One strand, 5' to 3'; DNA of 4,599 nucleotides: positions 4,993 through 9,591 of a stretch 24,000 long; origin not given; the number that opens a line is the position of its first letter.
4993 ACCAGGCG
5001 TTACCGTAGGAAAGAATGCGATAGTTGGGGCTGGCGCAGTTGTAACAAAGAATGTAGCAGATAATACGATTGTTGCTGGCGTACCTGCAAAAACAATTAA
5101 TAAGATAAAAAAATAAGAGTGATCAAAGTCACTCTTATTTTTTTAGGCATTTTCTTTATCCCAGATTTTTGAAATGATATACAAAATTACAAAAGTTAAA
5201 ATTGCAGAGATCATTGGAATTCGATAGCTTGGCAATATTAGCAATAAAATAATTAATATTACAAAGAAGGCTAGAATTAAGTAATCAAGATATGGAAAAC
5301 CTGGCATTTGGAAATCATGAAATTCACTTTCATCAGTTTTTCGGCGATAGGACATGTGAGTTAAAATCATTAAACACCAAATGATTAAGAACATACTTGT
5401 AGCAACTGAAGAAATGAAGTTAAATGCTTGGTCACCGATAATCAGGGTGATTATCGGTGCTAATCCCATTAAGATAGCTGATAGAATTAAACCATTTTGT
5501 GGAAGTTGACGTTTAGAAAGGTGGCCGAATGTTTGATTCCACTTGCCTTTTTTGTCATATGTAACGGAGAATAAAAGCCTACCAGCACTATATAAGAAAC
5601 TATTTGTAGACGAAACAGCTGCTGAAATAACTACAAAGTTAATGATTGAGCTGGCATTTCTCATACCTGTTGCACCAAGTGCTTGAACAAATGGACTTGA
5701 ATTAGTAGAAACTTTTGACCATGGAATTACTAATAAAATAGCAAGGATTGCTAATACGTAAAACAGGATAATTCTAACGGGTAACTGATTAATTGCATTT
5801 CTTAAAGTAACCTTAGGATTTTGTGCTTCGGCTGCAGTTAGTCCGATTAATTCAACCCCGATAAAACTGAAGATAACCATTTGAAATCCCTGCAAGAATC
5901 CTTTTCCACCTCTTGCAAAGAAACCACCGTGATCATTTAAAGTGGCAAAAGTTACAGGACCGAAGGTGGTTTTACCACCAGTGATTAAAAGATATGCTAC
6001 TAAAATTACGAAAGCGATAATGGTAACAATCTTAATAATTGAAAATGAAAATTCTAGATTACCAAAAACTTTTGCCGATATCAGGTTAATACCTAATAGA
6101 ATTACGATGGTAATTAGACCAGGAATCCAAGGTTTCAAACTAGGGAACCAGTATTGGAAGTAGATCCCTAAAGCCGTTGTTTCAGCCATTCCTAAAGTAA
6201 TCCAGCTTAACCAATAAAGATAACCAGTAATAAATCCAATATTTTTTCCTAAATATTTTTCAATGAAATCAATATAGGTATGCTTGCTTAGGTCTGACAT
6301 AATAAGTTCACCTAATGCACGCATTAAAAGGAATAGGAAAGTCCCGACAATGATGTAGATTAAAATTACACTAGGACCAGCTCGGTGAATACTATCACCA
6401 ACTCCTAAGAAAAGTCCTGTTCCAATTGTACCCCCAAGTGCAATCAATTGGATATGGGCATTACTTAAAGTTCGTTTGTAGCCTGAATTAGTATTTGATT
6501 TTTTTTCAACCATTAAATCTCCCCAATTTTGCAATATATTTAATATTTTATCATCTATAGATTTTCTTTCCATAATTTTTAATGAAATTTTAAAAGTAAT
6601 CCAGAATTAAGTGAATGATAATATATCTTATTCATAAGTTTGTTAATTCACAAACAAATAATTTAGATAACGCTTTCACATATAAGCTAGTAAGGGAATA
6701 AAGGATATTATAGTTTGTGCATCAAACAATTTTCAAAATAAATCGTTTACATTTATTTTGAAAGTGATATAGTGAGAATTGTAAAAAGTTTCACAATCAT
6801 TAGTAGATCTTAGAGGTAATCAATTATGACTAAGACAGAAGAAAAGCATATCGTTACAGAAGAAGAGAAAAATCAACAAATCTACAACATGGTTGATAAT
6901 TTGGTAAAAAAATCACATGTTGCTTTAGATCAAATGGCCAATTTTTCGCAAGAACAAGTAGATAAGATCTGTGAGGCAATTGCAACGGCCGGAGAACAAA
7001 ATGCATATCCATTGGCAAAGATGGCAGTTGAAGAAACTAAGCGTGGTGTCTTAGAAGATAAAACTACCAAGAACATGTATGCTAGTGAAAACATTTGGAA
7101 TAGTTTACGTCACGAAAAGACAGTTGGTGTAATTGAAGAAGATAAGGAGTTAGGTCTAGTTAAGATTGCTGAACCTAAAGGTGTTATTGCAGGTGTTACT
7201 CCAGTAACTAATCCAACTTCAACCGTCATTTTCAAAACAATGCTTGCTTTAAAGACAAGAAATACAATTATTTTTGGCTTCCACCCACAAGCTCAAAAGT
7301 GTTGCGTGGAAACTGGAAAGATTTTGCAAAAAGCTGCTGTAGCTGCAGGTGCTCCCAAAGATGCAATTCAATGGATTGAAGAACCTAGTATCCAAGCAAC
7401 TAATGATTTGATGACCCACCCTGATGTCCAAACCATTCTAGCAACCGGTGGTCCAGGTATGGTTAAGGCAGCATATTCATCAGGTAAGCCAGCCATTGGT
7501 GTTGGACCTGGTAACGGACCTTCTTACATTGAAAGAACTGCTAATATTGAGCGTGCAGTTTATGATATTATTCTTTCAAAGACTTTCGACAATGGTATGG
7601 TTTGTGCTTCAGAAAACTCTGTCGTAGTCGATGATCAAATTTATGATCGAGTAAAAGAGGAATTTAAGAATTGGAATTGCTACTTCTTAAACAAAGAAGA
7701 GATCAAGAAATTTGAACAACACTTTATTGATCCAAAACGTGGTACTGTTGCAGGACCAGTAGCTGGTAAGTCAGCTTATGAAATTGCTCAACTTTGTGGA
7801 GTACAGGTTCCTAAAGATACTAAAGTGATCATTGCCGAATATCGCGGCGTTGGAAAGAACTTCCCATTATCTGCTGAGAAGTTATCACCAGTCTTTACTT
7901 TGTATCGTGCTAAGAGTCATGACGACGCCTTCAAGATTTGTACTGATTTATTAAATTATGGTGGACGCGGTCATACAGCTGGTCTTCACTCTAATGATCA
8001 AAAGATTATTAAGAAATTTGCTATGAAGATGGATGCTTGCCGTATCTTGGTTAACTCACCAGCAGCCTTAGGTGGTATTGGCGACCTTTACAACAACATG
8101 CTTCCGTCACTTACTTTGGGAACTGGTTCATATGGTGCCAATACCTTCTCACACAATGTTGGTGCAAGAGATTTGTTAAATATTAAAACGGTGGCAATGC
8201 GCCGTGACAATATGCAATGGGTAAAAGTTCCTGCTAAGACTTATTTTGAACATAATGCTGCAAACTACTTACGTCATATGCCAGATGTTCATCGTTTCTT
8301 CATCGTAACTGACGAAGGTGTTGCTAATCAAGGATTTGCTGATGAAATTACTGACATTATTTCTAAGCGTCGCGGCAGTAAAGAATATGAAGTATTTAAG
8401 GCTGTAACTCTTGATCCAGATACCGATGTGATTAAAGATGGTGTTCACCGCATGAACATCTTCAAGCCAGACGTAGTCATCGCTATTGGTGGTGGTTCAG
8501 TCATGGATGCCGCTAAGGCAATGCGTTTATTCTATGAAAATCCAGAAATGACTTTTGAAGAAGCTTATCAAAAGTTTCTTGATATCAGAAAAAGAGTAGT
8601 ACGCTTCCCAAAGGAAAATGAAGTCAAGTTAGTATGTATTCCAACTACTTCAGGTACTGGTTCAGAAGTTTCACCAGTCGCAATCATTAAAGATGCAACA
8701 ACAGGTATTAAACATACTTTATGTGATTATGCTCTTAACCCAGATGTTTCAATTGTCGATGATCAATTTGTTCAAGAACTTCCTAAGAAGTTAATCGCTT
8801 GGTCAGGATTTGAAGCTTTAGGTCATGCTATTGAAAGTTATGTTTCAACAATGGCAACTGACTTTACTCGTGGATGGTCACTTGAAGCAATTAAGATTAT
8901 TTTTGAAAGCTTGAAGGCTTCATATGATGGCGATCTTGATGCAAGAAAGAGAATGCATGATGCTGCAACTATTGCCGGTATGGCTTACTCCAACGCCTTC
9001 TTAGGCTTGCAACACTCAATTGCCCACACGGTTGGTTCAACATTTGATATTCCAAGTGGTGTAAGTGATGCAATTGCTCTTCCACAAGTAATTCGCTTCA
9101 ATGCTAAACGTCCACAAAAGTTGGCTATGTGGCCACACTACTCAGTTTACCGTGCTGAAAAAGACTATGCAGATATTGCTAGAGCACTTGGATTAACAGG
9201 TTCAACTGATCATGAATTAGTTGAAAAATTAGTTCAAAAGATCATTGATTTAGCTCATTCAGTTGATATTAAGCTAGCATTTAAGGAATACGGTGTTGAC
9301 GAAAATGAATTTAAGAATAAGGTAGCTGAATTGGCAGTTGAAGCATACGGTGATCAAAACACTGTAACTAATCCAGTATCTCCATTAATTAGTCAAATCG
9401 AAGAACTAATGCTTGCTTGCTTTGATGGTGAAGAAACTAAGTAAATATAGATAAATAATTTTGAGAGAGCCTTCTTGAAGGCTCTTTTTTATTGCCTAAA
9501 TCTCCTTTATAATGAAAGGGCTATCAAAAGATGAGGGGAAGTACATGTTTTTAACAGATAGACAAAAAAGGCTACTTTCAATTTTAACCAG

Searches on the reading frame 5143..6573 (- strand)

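Call 12: search_protein_families(library=pfam, proteins=[window:5143-6573:-])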
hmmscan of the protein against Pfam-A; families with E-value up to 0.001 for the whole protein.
window:5143-6573:- (476 aa): 3 families
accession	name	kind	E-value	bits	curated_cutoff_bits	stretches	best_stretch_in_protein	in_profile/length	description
PF00324.27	AA_permease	-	9.7e-95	318.4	24.6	1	40-471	1-460/470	Amino acid permease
PF13520.12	AA_permease_2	-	1.1e-35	123.9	27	1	44-465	9-424/427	Amino acid permease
PF03845.19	Spore_permease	-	5.3e-05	22.7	23.4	1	42-297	8-248/321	Spore germination protein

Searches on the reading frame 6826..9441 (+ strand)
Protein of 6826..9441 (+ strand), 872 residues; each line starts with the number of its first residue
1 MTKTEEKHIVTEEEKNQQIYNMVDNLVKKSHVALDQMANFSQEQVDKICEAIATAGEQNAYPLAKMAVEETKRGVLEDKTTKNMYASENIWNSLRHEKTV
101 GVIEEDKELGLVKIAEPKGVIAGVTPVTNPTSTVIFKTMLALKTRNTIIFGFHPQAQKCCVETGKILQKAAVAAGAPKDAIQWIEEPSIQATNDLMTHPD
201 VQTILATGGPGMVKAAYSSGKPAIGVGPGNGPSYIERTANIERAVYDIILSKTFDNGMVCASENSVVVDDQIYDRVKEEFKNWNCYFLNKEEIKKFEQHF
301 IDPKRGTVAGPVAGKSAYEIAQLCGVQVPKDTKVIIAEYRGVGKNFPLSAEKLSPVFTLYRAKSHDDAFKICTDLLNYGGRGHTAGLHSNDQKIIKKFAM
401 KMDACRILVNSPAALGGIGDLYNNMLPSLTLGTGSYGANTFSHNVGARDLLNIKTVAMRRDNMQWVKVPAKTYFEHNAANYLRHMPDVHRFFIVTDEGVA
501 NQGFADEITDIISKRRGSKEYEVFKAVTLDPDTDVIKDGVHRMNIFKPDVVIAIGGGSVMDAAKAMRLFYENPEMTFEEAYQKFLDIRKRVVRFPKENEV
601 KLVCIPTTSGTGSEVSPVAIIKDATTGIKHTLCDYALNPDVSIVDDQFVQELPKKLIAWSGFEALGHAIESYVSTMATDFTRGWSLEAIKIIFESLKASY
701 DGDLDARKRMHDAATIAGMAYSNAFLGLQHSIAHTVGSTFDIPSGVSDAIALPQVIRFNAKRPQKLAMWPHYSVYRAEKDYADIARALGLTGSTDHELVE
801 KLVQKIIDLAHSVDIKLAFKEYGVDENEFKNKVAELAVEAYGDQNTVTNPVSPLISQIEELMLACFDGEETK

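Call 12: search_protein_families(library=pfam, proteins=[window:6826-9441:+])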
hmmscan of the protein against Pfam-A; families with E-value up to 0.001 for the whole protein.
window:6826-9441:+ (872 aa): 4 families
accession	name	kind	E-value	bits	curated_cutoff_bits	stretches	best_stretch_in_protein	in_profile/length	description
PF25137.1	ADH_Fe_C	-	1.3e-47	162.5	27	1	658-863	2-191/194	Fe-containing alcohol dehydrogenase family, C-terminal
PF00465.25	Fe-ADH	-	1.4e-41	142.4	31.3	1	469-645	1-167/168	Iron-containing alcohol dehydrogenase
PF00171.27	Aldedh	-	1.7e-27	96.6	23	1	22-281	30-290/461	Aldehyde dehydrogenase family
PF13685.12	Fe-ADH_2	-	7.9e-07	29.6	28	1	478-566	10-93/149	Iron-containing alcohol dehydrogenase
